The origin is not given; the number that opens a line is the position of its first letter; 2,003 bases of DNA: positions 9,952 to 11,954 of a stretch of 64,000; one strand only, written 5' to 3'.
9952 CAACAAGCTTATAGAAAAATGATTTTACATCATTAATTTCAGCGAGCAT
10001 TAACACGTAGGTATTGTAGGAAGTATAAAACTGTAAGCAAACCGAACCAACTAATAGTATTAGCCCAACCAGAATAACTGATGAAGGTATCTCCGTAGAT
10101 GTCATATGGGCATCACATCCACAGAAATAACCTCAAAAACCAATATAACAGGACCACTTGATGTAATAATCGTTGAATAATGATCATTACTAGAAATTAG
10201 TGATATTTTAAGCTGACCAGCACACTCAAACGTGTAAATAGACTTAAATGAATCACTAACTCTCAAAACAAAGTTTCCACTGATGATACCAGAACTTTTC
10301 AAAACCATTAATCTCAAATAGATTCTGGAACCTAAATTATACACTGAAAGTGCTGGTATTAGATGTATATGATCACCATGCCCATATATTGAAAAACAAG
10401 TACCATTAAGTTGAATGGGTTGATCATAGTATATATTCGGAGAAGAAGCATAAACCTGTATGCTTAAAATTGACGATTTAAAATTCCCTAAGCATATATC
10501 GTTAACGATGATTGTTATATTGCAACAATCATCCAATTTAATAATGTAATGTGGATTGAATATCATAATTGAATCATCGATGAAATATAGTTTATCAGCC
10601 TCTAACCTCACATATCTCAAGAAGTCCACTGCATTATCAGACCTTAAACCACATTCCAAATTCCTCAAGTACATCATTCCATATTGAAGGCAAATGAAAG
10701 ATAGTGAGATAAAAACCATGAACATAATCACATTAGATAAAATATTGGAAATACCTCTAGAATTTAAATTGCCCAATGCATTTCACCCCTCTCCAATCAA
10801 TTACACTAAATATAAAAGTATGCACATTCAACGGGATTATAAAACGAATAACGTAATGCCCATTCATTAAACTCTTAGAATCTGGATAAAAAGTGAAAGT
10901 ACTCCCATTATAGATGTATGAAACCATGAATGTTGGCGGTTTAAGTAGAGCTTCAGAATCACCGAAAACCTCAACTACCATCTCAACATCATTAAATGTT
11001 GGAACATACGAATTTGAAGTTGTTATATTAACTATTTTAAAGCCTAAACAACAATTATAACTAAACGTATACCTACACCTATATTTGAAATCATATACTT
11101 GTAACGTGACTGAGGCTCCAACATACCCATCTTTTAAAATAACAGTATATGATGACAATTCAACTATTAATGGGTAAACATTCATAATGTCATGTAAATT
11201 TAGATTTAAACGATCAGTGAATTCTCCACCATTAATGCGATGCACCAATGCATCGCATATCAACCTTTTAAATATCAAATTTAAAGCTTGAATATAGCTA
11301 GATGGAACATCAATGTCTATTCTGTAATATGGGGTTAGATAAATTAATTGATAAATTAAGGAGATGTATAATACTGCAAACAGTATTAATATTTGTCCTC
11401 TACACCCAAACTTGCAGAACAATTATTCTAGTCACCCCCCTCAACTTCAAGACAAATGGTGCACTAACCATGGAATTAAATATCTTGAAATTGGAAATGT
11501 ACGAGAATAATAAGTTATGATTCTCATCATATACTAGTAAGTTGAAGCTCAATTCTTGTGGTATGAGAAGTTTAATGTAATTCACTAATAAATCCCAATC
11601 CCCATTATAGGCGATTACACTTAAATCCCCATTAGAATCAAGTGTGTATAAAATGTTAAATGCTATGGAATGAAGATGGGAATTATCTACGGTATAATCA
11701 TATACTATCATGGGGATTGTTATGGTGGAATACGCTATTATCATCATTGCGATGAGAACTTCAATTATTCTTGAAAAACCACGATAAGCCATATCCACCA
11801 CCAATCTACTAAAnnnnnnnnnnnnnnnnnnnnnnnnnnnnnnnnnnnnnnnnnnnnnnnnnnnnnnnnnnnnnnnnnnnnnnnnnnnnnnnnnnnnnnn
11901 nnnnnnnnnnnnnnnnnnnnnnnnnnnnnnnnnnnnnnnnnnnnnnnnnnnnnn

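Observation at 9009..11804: Five consecutive minor pilin-like genes with heterogeneous signal peptides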

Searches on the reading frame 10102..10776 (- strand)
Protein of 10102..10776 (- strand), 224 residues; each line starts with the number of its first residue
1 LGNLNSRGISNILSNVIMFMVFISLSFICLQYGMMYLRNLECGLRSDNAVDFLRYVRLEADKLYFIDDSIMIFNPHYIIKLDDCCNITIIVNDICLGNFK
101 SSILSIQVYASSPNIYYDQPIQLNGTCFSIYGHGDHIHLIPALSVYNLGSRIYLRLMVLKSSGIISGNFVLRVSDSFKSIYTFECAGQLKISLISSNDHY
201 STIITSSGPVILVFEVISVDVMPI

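Call 6: search_protein_families(library=pfam, max_evalue=0.1, proteins=[window:10102-10776:-])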
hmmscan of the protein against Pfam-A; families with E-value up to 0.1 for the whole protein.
window:10102-10776:- (224 aa): 0 families

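Call 7: search_protein_families(library=ncbifam, max_evalue=0.1, proteins=[window:10102-10776:-])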
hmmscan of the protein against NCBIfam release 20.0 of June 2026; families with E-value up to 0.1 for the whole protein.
window:10102-10776:- (224 aa): 0 families

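Call 8: find_encoding_contigs(protein=window:10102-10776:-, flank=10000, max_places=6)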
Protein window:10102-10776:- (224 aa): 5 contigs read that carry it; 1 place shown.
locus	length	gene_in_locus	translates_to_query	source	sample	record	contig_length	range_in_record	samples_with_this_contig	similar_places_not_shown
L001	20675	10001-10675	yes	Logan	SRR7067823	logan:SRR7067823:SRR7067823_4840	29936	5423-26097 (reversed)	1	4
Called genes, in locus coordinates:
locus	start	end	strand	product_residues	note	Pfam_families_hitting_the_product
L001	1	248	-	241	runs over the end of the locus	-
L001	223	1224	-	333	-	-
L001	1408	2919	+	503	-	PF00437:T2SSE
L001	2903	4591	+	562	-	PF00482:T2SSF (faint)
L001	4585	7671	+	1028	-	-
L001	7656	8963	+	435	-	-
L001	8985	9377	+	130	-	-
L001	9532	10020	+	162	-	-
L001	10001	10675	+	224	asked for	-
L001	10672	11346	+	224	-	-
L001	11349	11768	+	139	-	-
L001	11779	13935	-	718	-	PF00270:DEAD, PF04851:ResIII, PF22527:DEXQc_Suv3, PF00271:Helicase_C, PF20470:HTH_61 (weak), PF21280:Helicase_dom4_arc, PF03118:RNA_pol_A_CTD (faint), PF14520:HHH_5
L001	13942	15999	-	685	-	PF14551:MCM_N, PF17207:MCM_OB, PF00493:MCM, PF01078:Mg_chelatase (faint), PF07728:AAA_5, PF17855:MCM_lid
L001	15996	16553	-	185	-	PF05916:Sld5 (weak)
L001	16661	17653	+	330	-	PF03215:Rad17, PF05496:RuvB_N (weak), PF00004:AAA, PF13173:AAA_14 (weak), PF13177:DNA_pol3_delta2, PF21960:RCF1-5-like_lid (weak), PF25361:AAA_lid_RFC1 (weak), PF08542:Rep_fac_C, +3 more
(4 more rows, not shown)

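Call 54: search_solved_structures(query=A4, max_evalue=10)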
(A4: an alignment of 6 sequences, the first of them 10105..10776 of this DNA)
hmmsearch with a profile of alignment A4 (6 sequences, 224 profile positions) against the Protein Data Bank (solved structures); distinct sequences matched with E-value up to 10: 0.

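Call 98: search_solved_structures(query=A11, max_evalue=10)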
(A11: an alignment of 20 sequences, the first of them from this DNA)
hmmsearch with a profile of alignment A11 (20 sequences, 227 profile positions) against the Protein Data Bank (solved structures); distinct sequences matched with E-value up to 10: 2.
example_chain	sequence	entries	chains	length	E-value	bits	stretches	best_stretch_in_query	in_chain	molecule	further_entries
1sla_A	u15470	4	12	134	1.2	11.8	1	129-199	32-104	BOVINE GALECTIN-1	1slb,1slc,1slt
8bnv_A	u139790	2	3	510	1.8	11.2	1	71-123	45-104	AAA family ATPase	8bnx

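Call 101: search_protein_families(library=pfam, alignment_id=A11, max_evalue=0.01)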
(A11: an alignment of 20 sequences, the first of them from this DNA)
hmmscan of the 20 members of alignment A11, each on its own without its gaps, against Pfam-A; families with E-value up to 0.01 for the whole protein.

A. member 1, seq(224 aa): 0 families

B. families by the number of members that match (of 20 scanned): 0 families

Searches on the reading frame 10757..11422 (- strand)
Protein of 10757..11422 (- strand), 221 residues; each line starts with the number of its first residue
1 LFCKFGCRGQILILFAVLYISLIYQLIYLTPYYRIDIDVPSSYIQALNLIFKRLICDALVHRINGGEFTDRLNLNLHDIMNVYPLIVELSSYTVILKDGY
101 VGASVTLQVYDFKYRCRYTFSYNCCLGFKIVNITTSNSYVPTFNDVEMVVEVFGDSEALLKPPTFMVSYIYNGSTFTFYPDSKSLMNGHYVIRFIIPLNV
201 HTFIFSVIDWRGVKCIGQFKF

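Call 6: search_protein_families(library=pfam, max_evalue=0.1, proteins=[window:10757-11422:-])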
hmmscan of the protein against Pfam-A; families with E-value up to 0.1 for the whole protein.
window:10757-11422:- (221 aa): 0 families

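Call 7: search_protein_families(library=ncbifam, max_evalue=0.1, proteins=[window:10757-11422:-])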
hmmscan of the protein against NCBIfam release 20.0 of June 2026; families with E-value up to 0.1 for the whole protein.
window:10757-11422:- (221 aa): 0 families

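Call 78: predict_structure(alignment_id=A10)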
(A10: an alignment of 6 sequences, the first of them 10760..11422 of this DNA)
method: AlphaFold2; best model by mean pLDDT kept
length: 221 residues; sequences in the alignment: 6
mean_pLDDT: 84.0   pTM: 0.75
mean pLDDT of the five models: 84.0, 81.4, 77.1, 74.5, 74.0
residues with pLDDT >= 90: 126; 70-90: 55; 50-70: 22; < 50: 18
segments of 3 or more residues with pLDDT < 50: 1-10, 28-34
pLDDT, mean of each block of 10 residues (from residue 1): 39 62 55 51 81 92 95 90 88 95 96 89 94 87 90 91 94 93 90 92 93 92 74
secondary structure, 60 per line:
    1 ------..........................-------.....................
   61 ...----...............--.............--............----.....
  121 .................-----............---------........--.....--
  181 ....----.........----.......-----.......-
elements in order: H7-32 H40-63 H68-82 E85-97 E100-111 E116-137 E143-154 E164-171 E174-178 E181-184 E189-197 E202-208 E214-220

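Call 87: fold_search(model_id=the predicted structure, library=pdb)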
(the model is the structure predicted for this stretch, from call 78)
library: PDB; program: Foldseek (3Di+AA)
matches with E <= 10: 1439; with E <= 0.001: 0
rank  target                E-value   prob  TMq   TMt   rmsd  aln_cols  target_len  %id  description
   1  9xqs_U                5.1e-03  1.00  0.31  0.08  21.1       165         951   10  Structure of the inner peripheral region in the phage phiKZ baseplate complex (released 2026-02-11)
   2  4pjf_C                5.1e-03  0.91  0.21  0.19  13.8       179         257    9  Structure of human MR1-Ac-6-FP in complex with human MAIT B-C10 TCR (released 2014-07-09)
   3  8v2c_B                6.0e-03  0.82  0.22  0.23  11.0       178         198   11  Cryo-EM structure of mouse type II OSM receptor complex: model for assembly core region (released 2024-11-20)
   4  6dxu_D                7.5e-03  0.80  0.20  0.07  16.6       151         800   15  Crystal Structure of Parabacteroides merdae Beta-Glucuronidase (GUS) (released 2019-02-27)
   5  9jqr_E                8.3e-03  0.97  0.27  0.15  10.1       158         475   11  Cryo-EM structure of the Vgamma9Vdelta2 TCR-engaged BTN3A1-BTN3A2-BTN2A1 complex (released 2025-06-18)
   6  9rsm_A                1.0e-02  0.35  0.18  0.16  23.3       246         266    9  NetF 9mer pre-pore structure on 2N2 nanodiscs. (released 2026-02-18)
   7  9ll4_A                1.3e-02  0.99  0.27  0.48   6.2       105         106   13  Crystal structure of the Helicobacter pylori copper resistance determinant CrdA in complex with silver ions in space g (released 2025-11-19)
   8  6moi_B                1.5e-02  0.63  0.23  0.23  10.7       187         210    7  Dimeric DARPin C_angle_R5 complex with EpoR (released 2019-06-05)
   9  5mho_B                1.5e-02  0.60  0.23  0.10  11.8       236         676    8  FXIIIa in complex with the inhibitor ZED2369 (released 2017-12-20)
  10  3nrp_B                1.9e-02  0.92  0.28  0.37  13.1       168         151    8  Crystal structure of 'as isolated' uropathogenic E. coli strain F11 FetP recombinantly expressed in the periplasm of E (released 2011-05-18)
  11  6dxu_A                1.9e-02  0.66  0.20  0.07  16.7       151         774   15  Crystal Structure of Parabacteroides merdae Beta-Glucuronidase (GUS) (released 2019-02-27)
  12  9ll2_A                2.0e-02  0.96  0.26  0.44   8.8       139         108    9  Crystal structure of the Helicobacter pylori copper resistance determinant CrdA in the apo form (released 2025-11-19)
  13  6e9b_C                2.0e-02  0.75  0.24  0.15  11.1       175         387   14  Bacteroides ovatus mixed-linkage glucan utilization locus (MLGUL) SGBP-B in complex with mixed-linkage heptasaccharide (released 2019-05-15)
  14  6d7j_A                2.0e-02  0.63  0.19  0.07  16.6       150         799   15  The Crystal Structure of Parabacteroides merdae Beta-Glucuronidase (GUS) with Glycerol in Active-Site (released 2019-05-01)
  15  6pbk_A                2.1e-02  0.99  0.28  0.47   4.2       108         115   16  Archaellum periplasmic stator protein complex FlaF and FlaG from Sulfolobus acidocaldarius (released 2019-11-20)
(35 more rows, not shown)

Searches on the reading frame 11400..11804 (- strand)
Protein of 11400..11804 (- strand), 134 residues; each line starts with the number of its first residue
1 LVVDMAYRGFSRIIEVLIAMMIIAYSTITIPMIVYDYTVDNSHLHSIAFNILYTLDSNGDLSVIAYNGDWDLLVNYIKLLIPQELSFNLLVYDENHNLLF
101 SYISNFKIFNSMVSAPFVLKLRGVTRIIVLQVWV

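Call 6: search_protein_families(library=pfam, max_evalue=0.1, proteins=[window:11400-11804:-])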
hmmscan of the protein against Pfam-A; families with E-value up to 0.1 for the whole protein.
window:11400-11804:- (134 aa): 0 families

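Call 7: search_protein_families(library=ncbifam, max_evalue=0.1, proteins=[window:11400-11804:-])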
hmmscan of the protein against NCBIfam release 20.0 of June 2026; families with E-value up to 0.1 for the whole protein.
window:11400-11804:- (134 aa): 0 families

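Call 99: search_solved_structures(query=A12, max_evalue=10)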
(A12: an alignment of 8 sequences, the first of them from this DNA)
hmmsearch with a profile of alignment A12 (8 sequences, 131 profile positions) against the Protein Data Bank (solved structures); distinct sequences matched with E-value up to 10: 1.
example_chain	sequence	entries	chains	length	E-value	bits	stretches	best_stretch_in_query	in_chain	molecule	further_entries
5d73_A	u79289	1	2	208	1.6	12.3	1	27-98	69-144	Glutathione S-transferase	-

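Call 102: search_protein_families(library=pfam, alignment_id=A12, max_evalue=0.01)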
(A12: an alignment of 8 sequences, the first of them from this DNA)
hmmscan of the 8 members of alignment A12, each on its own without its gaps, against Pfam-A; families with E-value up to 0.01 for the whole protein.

A. member 1, seq(130 aa): 0 families

B. families by the number of members that match (of 8 scanned): 0 families

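Call 114: list_cluster_members(proteins=[window:11403-11792:-, window:10105-10776:-, window:9012-9428:-, window:11817-13121:-, window:13109-16192:-, window:21335-21847:+])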
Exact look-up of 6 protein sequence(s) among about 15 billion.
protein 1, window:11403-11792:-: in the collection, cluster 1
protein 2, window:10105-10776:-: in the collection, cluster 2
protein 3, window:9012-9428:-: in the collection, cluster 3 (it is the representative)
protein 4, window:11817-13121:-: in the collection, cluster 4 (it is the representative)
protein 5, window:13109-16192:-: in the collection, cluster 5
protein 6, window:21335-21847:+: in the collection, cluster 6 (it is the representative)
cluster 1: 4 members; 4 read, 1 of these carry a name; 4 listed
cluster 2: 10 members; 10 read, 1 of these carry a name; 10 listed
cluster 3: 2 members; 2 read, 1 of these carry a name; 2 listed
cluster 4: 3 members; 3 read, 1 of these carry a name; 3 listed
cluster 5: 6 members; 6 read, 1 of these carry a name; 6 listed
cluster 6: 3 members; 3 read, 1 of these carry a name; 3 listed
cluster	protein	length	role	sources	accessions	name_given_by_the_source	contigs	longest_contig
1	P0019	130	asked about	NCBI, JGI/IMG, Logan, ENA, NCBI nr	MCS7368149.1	MAG: hypothetical protein NDF57_00280 [archaeon GBS-70-058] | hypothetical protein [Candidatus Culexarchaeum nevadense]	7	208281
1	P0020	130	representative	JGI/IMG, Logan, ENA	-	-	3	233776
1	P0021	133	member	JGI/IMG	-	-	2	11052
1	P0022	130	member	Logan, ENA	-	-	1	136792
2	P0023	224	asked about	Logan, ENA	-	-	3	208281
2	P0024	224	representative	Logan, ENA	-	-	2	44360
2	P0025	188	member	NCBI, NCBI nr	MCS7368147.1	MAG: hypothetical protein NDF57_00270 [archaeon GBS-70-058] | hypothetical protein [Candidatus Culexarchaeum nevadense]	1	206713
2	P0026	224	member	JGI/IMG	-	-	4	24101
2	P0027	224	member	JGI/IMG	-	-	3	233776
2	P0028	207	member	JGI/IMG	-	-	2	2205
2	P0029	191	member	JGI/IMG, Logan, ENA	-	-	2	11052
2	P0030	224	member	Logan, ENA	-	-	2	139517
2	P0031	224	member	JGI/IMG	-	-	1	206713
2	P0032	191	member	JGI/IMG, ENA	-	-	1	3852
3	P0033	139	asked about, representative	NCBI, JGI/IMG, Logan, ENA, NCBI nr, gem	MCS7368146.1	MAG: hypothetical protein NDF57_00265 [archaeon GBS-70-058] | hypothetical protein [Candidatus Culexarchaeum nevadense]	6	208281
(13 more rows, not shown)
